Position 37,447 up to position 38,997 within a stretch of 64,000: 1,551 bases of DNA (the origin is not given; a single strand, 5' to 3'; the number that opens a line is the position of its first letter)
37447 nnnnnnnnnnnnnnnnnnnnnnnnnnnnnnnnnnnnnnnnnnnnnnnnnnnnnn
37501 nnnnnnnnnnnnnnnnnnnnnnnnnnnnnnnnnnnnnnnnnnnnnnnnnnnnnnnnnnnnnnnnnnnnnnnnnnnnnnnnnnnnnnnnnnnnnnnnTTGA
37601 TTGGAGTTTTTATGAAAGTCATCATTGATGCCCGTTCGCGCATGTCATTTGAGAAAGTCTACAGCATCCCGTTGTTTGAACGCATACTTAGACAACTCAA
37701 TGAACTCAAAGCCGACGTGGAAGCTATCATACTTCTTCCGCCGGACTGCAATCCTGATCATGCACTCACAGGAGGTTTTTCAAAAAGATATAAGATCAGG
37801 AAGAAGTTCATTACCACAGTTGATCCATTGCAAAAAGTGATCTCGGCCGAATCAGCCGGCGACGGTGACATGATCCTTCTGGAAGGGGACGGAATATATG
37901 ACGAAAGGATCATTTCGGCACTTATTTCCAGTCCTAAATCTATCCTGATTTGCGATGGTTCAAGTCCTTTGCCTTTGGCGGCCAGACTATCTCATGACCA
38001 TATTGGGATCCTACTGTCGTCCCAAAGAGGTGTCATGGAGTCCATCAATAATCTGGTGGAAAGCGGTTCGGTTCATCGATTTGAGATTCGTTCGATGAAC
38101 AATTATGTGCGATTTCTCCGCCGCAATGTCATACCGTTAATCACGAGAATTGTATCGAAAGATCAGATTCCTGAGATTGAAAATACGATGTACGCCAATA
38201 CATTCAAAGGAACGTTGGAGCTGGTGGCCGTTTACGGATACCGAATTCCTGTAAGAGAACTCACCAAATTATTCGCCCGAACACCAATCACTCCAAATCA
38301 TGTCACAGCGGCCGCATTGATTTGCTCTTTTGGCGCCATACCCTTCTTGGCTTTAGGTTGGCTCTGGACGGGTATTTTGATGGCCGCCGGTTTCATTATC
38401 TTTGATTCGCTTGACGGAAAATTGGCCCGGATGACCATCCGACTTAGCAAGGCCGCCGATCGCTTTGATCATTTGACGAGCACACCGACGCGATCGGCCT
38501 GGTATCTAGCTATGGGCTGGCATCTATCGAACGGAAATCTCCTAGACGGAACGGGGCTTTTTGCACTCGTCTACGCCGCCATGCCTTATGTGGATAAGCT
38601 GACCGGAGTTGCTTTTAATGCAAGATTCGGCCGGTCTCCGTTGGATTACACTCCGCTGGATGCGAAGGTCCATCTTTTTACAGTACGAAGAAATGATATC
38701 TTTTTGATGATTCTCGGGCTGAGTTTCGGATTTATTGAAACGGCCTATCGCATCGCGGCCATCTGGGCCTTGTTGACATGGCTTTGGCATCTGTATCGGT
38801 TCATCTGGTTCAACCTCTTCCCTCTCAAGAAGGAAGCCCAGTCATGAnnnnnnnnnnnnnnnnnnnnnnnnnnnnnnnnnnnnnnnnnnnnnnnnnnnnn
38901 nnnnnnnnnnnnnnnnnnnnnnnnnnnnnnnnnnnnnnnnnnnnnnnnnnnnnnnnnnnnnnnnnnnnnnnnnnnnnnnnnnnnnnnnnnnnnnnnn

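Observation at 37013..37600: GmhA (sedoheptulose-7-P isomerase) embedded without the heptose kinase/adenylyltransferase (HldE/HddA/HddC) partners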

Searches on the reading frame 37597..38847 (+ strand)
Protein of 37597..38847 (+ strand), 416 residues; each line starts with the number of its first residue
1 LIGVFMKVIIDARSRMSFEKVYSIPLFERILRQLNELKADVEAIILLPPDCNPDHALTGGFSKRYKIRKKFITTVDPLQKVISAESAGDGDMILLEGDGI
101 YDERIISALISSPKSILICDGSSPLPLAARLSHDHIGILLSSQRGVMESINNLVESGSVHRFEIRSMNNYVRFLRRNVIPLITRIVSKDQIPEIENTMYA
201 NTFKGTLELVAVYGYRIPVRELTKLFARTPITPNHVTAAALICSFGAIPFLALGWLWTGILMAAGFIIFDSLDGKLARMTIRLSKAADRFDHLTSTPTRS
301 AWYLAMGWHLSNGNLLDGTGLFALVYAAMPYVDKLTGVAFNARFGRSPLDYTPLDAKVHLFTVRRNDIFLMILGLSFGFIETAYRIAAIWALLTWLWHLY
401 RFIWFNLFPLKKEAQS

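Call 3: search_protein_families(library=pfam, proteins=[window:37597-38847:+])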
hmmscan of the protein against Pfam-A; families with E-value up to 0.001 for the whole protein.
window:37597-38847:+ (416 aa): 1 family
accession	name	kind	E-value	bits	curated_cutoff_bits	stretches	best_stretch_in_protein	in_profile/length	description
PF01066.26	CDP-OH_P_transf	-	0.00029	21.7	22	1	232-295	3-67/152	CDP-alcohol phosphatidyltransferase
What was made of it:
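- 37612..38847 (+): 'CDP416': IPCT/DIPPS-like protein, an N-terminal nucleotidyltransferase-fold domain (probably non-catalytic) fused to a 6-TM CDP-alcohol-transferase-like domain. It is the constant downstream neighbour of GmhA. The ORF opens at TTG 37597; the likely start is ATG 37612. Weak Pfam CDP-OH_P_transf match (21.7 bits, call 3).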

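Call 4: search_protein_families(library=ncbifam, proteins=[window:37597-38847:+])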
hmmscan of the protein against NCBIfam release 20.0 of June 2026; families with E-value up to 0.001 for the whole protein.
window:37597-38847:+ (416 aa): 3 families
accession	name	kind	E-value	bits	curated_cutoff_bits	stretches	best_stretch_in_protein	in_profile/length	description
NF045883.1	PIPSynth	equivalog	6e-10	39.1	170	1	222-309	14-102/197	phosphatidylinositol phosphate synthase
NF040950.1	archin_ph_syn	equivalog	8e-08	32.4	180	1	219-292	12-86/191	archaetidylinositol phosphate synthase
NF041135.1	IPPtranDIPPsyn_Thcocales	equivalog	3.8e-05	22.9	580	1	230-398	249-412/419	bifunctional L-myo-inositol-1-phosphate cytidylyltransferase/CDP-L-myo-inositol myo-inositolphosphotransferase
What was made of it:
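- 37612..38847 (+): NCBIfam PIP synthase / AIP synthase / IPCT-DIPPS hits (call 4).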

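Call 10: search_protein_families(library=pfam, proteins=[window:37597-38847:+], max_evalue=5)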
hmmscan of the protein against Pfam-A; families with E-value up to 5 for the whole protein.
window:37597-38847:+ (416 aa): 1 family
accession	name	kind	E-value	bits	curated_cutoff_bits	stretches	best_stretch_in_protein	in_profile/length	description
PF01066.26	CDP-OH_P_transf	-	0.00029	21.7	22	1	232-295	3-67/152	CDP-alcohol phosphatidyltransferase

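Call 26: search_solved_structures(query=window:37612-38844:+, max_evalue=0.1, show_alignments=2)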
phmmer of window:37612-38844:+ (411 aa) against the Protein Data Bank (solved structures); distinct sequences matched with E-value up to 0.1: 6.
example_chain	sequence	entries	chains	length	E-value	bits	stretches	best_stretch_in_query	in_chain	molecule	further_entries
6wm5_A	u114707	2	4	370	0.012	17.9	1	216-277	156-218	AfCTD-Phosphatidylinositol-phosphate synthase (PIPS) fusion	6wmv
6h53_A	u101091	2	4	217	0.035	16.3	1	220-274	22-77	CDP-diacylglycerol--inositol 3-phosphatidyltransferase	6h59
6h5a_A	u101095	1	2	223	0.037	16.3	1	220-274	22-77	CDP-diacylglycerol--inositol 3-phosphatidyltransferase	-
5d92_D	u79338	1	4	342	0.048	15.9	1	215-279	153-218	AF2299 protein,Phosphatidylinositol synthase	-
4o6m_A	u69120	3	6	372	0.063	15.5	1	216-287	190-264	AF2299, a CDP-alcohol phosphotransferase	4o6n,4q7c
5d91_A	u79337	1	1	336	0.085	15.1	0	217-279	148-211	AF2299 protein,Phosphatidylinositol synthase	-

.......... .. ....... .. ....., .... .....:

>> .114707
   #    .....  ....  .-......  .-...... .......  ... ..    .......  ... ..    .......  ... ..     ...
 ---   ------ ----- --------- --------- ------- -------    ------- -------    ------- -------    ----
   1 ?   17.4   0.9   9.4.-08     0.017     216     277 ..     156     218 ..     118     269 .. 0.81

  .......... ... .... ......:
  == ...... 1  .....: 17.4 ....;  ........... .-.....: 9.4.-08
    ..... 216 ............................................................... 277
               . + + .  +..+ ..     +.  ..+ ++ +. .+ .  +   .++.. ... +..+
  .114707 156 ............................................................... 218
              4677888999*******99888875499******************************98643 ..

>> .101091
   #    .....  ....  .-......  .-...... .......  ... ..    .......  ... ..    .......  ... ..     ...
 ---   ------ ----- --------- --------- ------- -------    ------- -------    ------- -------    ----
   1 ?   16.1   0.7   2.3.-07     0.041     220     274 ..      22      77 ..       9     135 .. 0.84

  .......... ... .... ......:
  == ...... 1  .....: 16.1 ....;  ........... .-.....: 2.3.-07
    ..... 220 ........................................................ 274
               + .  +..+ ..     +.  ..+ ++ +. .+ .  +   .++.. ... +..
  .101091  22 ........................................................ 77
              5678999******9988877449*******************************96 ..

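Call 29: find_homologous_proteins(query=window:37612-38844:+, max_evalue=0.00001)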
Query window:37612-38844:+ (411 aa): 70 proteins with E <= 0.00001 among 8000 candidates.
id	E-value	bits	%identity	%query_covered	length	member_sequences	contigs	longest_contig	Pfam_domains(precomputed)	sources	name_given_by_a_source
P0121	3.6e-274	927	100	100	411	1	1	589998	-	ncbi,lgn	-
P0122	9.2e-184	629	67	98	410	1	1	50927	PF01066.27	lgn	-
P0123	1.5e-180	619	68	98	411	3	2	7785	-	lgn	-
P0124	7.6e-178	610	68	98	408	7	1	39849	-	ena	-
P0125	1.9e-176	605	67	95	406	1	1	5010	-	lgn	-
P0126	2.3e-174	598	66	100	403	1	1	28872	-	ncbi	-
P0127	2.4e-172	592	63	100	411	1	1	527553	-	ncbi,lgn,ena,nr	ncbi:CDP-alcohol phosphatidyltransferase family protein [bacterium]|nr:MAG: CDP-alcohol phosphatidyl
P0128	6.4e-167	574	63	98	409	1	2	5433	-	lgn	-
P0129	1.2e-163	563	62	99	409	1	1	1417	-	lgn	-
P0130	1.3e-126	441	50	99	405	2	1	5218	-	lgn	-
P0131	2.1e-114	401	50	97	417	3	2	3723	-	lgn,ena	-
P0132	4.5e-114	400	49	97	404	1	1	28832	-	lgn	-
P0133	2.1e-104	368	44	100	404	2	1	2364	-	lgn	-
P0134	6.3e-104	366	42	97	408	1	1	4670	-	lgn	-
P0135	8.2e-104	366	45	99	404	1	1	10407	-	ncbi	-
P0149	6.2e-96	340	43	98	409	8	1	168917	-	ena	-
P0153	4.8e-90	321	41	97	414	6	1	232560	PF01066.27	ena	-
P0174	2.1e-84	302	40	97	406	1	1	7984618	-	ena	-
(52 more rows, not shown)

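Call 30: find_encoding_contigs(protein=P0174, flank=10000, max_places=2)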
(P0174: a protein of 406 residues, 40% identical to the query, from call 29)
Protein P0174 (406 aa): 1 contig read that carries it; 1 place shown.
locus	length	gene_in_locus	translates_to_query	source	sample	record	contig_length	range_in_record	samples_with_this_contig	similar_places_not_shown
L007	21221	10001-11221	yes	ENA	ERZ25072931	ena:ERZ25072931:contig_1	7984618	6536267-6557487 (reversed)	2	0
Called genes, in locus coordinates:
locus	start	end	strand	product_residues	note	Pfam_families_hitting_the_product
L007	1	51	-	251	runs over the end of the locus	-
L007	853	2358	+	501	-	PF00753:Lactamase_B, PF12706:Lactamase_B_2, PF10996:Beta-Casp, PF07521:RMMBL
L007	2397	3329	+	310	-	PF18306:LDcluster4, PF03641:Lysine_decarbox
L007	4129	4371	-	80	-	PF03683:UPF0175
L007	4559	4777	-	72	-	-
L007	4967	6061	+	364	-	PF21016:RlmN_N, PF04055:Radical_SAM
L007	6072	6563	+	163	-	PF01467:CTP_transf_like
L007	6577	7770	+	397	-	PF00155:Aminotran_1_2, PF01041:DegT_DnrJ_EryC1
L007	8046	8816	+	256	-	PF00483:NTP_transferase, PF01128:IspD, PF12804:NTP_transf_3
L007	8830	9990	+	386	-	PF01066:CDP-OH_P_transf (weak)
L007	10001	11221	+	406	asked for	-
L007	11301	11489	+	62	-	-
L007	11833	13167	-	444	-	PF13472:Lipase_GDSL_2 (weak)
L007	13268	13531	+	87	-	-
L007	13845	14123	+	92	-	-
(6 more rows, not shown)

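Call 31: find_encoding_contigs(protein=P0153, flank=10000, max_places=2)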
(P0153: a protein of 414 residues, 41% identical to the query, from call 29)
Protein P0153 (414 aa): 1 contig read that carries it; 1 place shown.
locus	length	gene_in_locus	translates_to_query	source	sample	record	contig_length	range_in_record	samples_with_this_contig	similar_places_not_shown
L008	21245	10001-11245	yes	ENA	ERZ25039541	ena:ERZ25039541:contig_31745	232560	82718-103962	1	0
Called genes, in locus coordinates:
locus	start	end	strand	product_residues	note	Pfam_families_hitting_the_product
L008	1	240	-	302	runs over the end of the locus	-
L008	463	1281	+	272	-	PF05711:TylF, PF13578:Methyltransf_24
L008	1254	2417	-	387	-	PF06258:Mito_fiss_Elm1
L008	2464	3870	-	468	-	PF09861:Lar_N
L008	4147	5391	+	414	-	PF01066:CDP-OH_P_transf (weak)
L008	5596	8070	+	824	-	PF06258:Mito_fiss_Elm1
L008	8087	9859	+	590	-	PF00664:ABC_membrane, PF00005:ABC_tran, PF02463:SMC_N (faint)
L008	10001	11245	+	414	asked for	PF01066:CDP-OH_P_transf (weak)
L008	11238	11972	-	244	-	-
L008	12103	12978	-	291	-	PF00903:Glyoxalase (weak), PF13468:Glyoxalase_3, PF13669:Glyoxalase_4 (weak), PF00903:Glyoxalase (weak), PF13669:Glyoxalase_4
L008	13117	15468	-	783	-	PF01425:Amidase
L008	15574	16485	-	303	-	PF04434:SWIM (weak)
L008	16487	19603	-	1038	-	PF12419:DUF3670, PF00176:SNF2-rel_dom, PF04851:ResIII (weak), PF00271:Helicase_C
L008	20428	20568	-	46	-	-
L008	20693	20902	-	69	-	-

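Call 32: find_encoding_contigs(protein=P0149, flank=10000, max_places=2)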
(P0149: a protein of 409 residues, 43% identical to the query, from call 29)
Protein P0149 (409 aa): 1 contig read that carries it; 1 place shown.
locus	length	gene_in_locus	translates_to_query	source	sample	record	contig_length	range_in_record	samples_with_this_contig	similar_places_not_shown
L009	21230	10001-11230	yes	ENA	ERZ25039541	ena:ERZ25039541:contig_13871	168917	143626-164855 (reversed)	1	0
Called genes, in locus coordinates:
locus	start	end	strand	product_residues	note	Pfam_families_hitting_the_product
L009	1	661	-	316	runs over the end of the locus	PF00296:Bac_luciferase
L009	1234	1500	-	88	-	PF00076:RRM_1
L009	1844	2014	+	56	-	-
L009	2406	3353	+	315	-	PF20091:Abhydrolase_10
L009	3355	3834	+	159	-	PF20091:Abhydrolase_10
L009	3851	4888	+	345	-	PF04392:ABC_sub_bind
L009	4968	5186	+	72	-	PF00578:AhpC-TSA, PF08534:Redoxin (weak)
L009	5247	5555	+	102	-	PF00578:AhpC-TSA, PF08534:Redoxin (weak)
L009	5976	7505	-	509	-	PF00496:SBP_bac_5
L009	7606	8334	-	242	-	PF03070:TENA_THI-4, PF14518:Haem_oxygenas_2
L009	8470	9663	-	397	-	PF07883:Cupin_2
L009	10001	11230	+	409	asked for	-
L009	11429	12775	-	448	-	PF01546:Peptidase_M20, PF07687:M20_dimer (weak)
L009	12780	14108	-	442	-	PF01546:Peptidase_M20 (faint), PF07687:M20_dimer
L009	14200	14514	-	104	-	PF12867:DinB_2 (weak)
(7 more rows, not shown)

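Call 42: find_related_loci(query=A1, collection=genome_contigs, flank=10000)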
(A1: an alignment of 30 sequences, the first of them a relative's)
Query A1 (411 aa) in genome_contigs; peptide patterns used: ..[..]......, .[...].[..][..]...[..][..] (x = any residue, [..] = any of these).
324 stretches matched a pattern; 277 encode a relative of the query (tblastn E <= 1e-3); the best 80 are kept; 80 distinct loci.
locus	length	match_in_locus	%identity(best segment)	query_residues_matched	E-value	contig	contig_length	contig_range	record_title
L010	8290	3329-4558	64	1-410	0e+0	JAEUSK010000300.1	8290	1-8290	MAG: bacterium isolate new MAG-301 k141_1669842, whole genome shotgun sequence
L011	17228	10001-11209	66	1-409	0e+0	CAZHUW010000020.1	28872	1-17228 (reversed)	MAG TPA_asm: uncultured Bacteroidota bacterium isolate SRP292972_co2_230 genome assembly, contig: NODE_1461_length_28872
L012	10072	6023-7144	49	1-410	2e-121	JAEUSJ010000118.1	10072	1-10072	MAG: bacterium isolate new MAG-300 NODE_118_length_10072_cov_6.839220, whole genome shotgun sequence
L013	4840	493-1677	50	4-403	7e-117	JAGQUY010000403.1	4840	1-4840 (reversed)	MAG: Bacteroidetes bacterium isolate HKST-UBA01 2012-05-30_1_(paired)_contig_628013, whole genome shotgun sequence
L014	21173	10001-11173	45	1-398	1e-105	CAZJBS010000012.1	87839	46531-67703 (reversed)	MAG TPA_asm: uncultured Bacteroidota bacterium isolate binchicken_co16_299 genome assembly, contig: NODE_450_length_8783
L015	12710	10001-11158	44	2-400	6e-101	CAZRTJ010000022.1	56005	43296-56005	MAG TPA_asm: uncultured Bacteroidota bacterium isolate binchicken_co16_206 genome assembly, contig: NODE_943_length_5600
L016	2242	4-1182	44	4-399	1e-95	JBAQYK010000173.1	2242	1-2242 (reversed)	MAG: Candidatus Methanoperedens sp. isolate MFD12011_ilm_asm_bin3 k127_34100, whole genome shotgun sequence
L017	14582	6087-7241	39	1-410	8e-91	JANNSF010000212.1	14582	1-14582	MAG: bacterium isolate SOY_31_metabat_245 SOY_31_k141_2540613, whole genome shotgun sequence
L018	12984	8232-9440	38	1-400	5e-84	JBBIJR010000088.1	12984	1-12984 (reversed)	MAG: Bacteroidota bacterium isolate QNS170220_bin_167 NODE_1656_length_12984_cov_5.210844, whole genome shotgun sequence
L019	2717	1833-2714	48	1-298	8e-85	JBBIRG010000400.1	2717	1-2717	MAG: Bacteroidota bacterium isolate QH1S170213_bin_344 NODE_17512_length_2717_cov_3.610068, whole genome shotgun sequenc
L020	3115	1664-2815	38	1-399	7e-72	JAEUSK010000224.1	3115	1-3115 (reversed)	MAG: bacterium isolate new MAG-301 k141_866376, whole genome shotgun sequence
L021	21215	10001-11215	33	3-399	1e-59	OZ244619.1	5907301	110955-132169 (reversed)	MAG: Candidatus Latescibacterota bacterium isolate 42df25b2-3f2b-47dc-af7c-4916403e88f0 genome assembly, chromosome: 1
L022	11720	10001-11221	33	1-399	2e-56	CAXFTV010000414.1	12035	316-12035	MAG TPA_asm: uncultured bacterium isolate ERR599111_concoct_57 genome assembly, contig: ERZ841489.490937, whole genome s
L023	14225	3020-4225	31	5-411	5e-55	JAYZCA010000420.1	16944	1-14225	MAG: Candidatus Latescibacterota bacterium isolate XB_MAG1219 DB_MAG1219_0420, whole genome shotgun sequence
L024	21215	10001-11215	32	3-399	3e-54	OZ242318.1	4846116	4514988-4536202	MAG: Candidatus Latescibacterota bacterium isolate cc8e0243-aa1c-4c17-a5e8-0a9f7738ceb9 genome assembly, chromosome: 1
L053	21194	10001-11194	30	3-402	4e-42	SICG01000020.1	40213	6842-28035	MAG: Candidatus Latescibacterota bacterium isolate Baikal-deep-G198 BACOMB-C4165, whole genome shotgun sequence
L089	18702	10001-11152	28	3-399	6e-34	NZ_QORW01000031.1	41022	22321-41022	Dongia deserti strain SYSU D60009 s803_Contig31, whole genome shotgun sequence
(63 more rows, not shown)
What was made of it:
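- Tried and rejected: The single genome_contigs scan was spent on the CDP416 family (call 42).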

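Call 47: predict_structure(alignment_id=A1)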
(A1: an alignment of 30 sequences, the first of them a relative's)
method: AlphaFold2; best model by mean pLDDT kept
length: 411 residues; sequences in the alignment: 30
mean_pLDDT: 88.1   pTM: 0.80
mean pLDDT of the five models: 88.1, 86.8, 86.2, 85.6, 84.5
residues with pLDDT >= 90: 249; 70-90: 132; 50-70: 28; < 50: 2
segments of 3 or more residues with pLDDT < 50: none
pLDDT, mean of each block of 10 residues (from residue 1): 96 92 95 93 93 88 94 92 87 94 94 83 93 87 90 91 75 87 92 76 61 78 82 92 97 95 86 76 77 94 95 94 94 91 84 82 92 95 94 94 74 44
secondary structure, 60 per line:
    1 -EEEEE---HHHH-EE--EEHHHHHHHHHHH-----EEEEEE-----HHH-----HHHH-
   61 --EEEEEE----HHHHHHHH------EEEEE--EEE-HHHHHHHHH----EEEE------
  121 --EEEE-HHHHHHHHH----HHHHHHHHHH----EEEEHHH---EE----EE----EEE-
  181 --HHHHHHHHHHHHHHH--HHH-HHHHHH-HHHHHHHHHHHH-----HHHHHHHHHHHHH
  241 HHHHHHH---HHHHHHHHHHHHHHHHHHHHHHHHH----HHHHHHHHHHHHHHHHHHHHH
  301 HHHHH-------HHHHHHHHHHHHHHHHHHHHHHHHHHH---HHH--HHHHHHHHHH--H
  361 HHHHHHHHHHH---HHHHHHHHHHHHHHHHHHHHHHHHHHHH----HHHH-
elements in order: E2-6 H10-13 H21-31 E37-42 H56-59 E63-68 H73-80 E87-91 E94-96 H98-106 E111-114 E123-126 H128-136 H141-150 E155-158 E177-179 H183-197 H204-209 H211-222 H228-247 H251-275 H280-305 H313-339 H348-357 H360-371 H375-402 H407-410
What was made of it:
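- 37612..38847 (+): AF2 model pLDDT 88 (call 47).
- On IPCT/DIPPS-type bifunctional enzyme (for CDP416): AF2 pLDDT 88 (call 47).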
